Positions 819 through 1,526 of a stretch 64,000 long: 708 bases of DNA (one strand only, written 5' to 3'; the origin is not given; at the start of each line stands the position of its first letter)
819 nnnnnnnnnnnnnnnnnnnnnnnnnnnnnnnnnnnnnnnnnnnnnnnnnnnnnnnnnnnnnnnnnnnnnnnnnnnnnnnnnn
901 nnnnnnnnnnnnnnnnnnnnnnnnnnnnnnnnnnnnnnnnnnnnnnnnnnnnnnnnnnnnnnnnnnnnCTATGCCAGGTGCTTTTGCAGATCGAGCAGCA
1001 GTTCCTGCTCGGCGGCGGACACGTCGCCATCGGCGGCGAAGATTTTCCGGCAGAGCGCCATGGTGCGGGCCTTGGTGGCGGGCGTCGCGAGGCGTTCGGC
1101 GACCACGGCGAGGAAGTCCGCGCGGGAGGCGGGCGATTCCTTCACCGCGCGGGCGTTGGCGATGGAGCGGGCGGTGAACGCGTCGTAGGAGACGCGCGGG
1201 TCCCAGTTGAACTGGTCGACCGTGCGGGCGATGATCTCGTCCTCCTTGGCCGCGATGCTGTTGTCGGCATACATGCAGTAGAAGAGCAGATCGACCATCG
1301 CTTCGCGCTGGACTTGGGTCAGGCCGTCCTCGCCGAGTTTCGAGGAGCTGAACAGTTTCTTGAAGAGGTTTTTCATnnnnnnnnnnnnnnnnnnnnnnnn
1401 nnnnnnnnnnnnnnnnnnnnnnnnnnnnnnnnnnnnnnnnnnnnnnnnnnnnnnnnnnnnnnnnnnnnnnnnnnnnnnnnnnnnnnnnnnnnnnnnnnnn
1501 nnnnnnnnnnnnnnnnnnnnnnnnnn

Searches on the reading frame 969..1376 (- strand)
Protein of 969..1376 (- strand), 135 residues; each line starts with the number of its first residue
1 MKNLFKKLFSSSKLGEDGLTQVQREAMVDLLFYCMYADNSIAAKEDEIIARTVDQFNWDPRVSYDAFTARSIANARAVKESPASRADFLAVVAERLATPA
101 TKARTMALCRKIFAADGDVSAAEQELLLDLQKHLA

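Call 3: search_protein_families(library=pfam, proteins=[window:969-1376:-], max_evalue=0.01)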
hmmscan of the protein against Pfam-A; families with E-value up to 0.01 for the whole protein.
window:969-1376:- (135 aa): 1 family
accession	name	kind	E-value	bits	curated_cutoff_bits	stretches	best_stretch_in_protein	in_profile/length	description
PF05099.18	TerB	-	7.6e-09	36.3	24.4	2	18-61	68-111/118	Tellurite resistance protein TerB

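Call 4: search_protein_families(library=ncbifam, proteins=[window:969-1376:-], max_evalue=0.01)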
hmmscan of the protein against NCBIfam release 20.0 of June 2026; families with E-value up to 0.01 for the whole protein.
window:969-1376:- (135 aa): 0 families

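Call 68: search_protein_families(library=padloc, proteins=[window:972-1376:-], max_evalue=0.001)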
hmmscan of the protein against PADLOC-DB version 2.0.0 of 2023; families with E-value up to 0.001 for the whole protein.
window:972-1376:- (135 aa): 0 families

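Call 69: search_protein_families(library=phrogs, proteins=[window:972-1376:-], max_evalue=0.001)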
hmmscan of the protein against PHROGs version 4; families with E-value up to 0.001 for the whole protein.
window:972-1376:- (135 aa): 0 families
